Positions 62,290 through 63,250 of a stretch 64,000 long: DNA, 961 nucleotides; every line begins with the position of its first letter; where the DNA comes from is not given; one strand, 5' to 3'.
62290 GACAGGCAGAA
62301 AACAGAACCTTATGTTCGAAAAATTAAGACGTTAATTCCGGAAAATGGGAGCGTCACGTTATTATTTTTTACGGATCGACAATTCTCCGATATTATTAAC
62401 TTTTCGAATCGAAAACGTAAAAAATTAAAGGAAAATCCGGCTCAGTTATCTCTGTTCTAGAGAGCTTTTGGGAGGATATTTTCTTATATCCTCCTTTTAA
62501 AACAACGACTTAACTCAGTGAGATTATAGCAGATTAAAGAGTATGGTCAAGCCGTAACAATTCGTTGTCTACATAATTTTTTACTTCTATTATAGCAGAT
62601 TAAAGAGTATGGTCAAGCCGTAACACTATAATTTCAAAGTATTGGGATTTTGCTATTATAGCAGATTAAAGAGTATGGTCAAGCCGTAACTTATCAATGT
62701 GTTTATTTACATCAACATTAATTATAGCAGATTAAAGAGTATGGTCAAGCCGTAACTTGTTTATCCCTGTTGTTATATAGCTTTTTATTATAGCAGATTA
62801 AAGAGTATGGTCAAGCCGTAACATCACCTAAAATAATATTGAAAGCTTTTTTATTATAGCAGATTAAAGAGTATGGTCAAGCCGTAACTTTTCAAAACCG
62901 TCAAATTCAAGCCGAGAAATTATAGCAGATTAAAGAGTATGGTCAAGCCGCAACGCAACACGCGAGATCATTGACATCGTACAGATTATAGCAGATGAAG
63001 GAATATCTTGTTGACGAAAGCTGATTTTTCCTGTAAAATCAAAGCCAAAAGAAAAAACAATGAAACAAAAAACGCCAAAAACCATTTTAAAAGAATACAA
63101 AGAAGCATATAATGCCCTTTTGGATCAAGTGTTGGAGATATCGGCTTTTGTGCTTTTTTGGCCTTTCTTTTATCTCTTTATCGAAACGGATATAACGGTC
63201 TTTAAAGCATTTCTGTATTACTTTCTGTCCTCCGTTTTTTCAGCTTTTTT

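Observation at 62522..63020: CRISPR repeats each carry an extended -10 (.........) on the minus strand: self-promoted crRNAs antisense to the cas operon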

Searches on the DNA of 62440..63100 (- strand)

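Call 27: search_dna_similar(query=window:62523-63020:-, collection=phages, mode=distant, max_evalue=10, max_rows=30)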
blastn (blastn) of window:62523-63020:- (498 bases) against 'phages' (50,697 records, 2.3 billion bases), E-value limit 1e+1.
Records with a match: 38; places in all: 38; records where one place covers at least 80% of the query: 0.
Best place of each record, by identity: >=99% 17; 95-99% 2; 90-95% 1; 80-90% 18.
By first word of the organism name: Salmonella 15; Synechococcus 6; Bacteriophage 3; Yersinia 3; Escherichia 3; Enterococcus 2; Exiguobacterium 1; Acinetobacter 1; Arthrobacter 1; Staphylococcus 1; and 2 more.
By host as written in the record: - 8; Synechococcus sp. 4; Salmonella enterica 3; Salmonella sp. ATCC 14028 2; Salmonella enterica subsp. enterica serovar Enteritidis PT1 2; Escherichia coli 2; Exiguobacterium alkaliphilum 1; Acinetobacter calcoaceticus ATCC23055 1; and 15 more.
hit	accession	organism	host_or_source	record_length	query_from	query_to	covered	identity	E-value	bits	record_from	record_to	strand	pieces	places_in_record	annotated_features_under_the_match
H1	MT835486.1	Bacteriophage sp.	human fecal samples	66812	125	353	16%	91.4%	1e-1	119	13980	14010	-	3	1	record has no annotation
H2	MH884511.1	Exiguobacterium phage vB_EalM-132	Exiguobacterium alkaliphilum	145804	282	327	9%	80.9%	6e+0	38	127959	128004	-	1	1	none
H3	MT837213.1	Bacteriophage sp.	human fecal samples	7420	7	41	7%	85.7%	6e+0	38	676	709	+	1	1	record has no annotation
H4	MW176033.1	Acinetobacter phage Effie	Acinetobacter calcoaceticus ATCC23055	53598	417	450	7%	85.3%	6e+0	38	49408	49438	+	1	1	none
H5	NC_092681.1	Salmonella phage BD13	Salmonella sp. ATCC 14028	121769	295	329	7%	82.9%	6e+0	37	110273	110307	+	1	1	hypothetical protein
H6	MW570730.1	Yersinia phage YerA41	Yersinia ruckeri serovar I strain RS41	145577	428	462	7%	82.9%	6e+0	37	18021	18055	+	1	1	hypothetical protein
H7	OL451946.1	Salmonella phage BD13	Salmonella sp. ATCC 14028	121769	295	329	7%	82.9%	6e+0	37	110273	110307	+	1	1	hypothetical protein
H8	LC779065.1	Yersinia phage vB_Yru_GN1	Yersinia ruckeri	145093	428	462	7%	82.9%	6e+0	37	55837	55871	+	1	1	hypothetical protein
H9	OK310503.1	Arthrobacter phage Tokki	Arthrobacter globiformis B-2979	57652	47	78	6%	85.3%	6e+0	37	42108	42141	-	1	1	62: DNA primase/polymerase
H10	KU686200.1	Synechococcus phage S-CAM4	Synechococcus sp.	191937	292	322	6%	87.5%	6e+0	37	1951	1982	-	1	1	baseplate tail tube cap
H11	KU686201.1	Synechococcus phage S-CAM4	Synechococcus sp.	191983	292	322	6%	87.5%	6e+0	37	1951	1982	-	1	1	baseplate tail tube cap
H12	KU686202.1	Synechococcus phage S-CAM4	Synechococcus sp.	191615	292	322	6%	87.5%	6e+0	37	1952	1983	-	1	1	baseplate tail tube cap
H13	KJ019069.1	Synechococcus phage ACG-2014j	-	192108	292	322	6%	87.5%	6e+0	37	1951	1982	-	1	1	baseplate tail tube cap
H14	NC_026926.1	Synechococcus phage ACG-2014j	-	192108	292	322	6%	87.5%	6e+0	37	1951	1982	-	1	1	baseplate tail tube cap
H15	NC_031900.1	Synechococcus phage S-CAM4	Synechococcus sp.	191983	292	322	6%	87.5%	6e+0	37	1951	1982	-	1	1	baseplate tail tube cap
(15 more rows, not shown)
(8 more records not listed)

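Call 29: get_annotated_region(hit=H1, flank=3000)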
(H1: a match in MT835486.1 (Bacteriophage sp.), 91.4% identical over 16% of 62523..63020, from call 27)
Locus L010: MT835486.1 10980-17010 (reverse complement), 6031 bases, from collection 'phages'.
description: UNVERIFIED: Bacteriophage sp. clone scaffold_23 genomic sequence.
organism: Bacteriophage sp. (NCBI taxid 38018)
taxonomy: Viruses
host: -; source: human fecal samples; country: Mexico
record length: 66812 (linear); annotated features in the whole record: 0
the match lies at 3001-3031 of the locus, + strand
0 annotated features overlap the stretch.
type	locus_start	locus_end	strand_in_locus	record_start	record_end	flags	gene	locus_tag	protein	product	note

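Call 51: search_dna_similar(query=window:62523-63020:-, collection=plasmids, mode=distant, max_evalue=1, max_rows=15)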
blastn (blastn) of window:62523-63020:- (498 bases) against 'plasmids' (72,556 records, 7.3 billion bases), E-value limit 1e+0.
No match.

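Call 60: search_rna_families(source=window, start=62440, end=63100, threshold=evalue, max_evalue=10)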
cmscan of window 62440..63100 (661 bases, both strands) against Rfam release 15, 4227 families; matches with E-value up to 10: 6.
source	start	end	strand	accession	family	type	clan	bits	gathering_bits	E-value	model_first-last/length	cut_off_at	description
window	62692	62775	+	RF00208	snoR72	Gene; snRNA; snoRNA; CD-box;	-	19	43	6.9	1-87/87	no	Small nucleolar RNA R72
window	62689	62765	-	RF03080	RT-9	Gene; sRNA;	-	16.2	46.1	8.9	1-92/92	no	RT-9 RNA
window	62991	63065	-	RF02156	NPPA-AS1_1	Gene; lncRNA;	-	13.8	45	4.6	110-176/176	no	NPPA antisense RNA 1 conserved region 1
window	62467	62556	+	RF00114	S15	Cis-reg; leader;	CL00121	13.2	39.5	2.3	1-117/117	no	Ribosomal S15 leader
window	62568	62672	+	RF00077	SraB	Gene; sRNA;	-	12.5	130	8.6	1-169/169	no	SraB RNA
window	62702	62802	-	RF02350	psRNA6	Gene; sRNA;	-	10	60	2.9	1-333/333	no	Nitrosomonas sRNA psRNA6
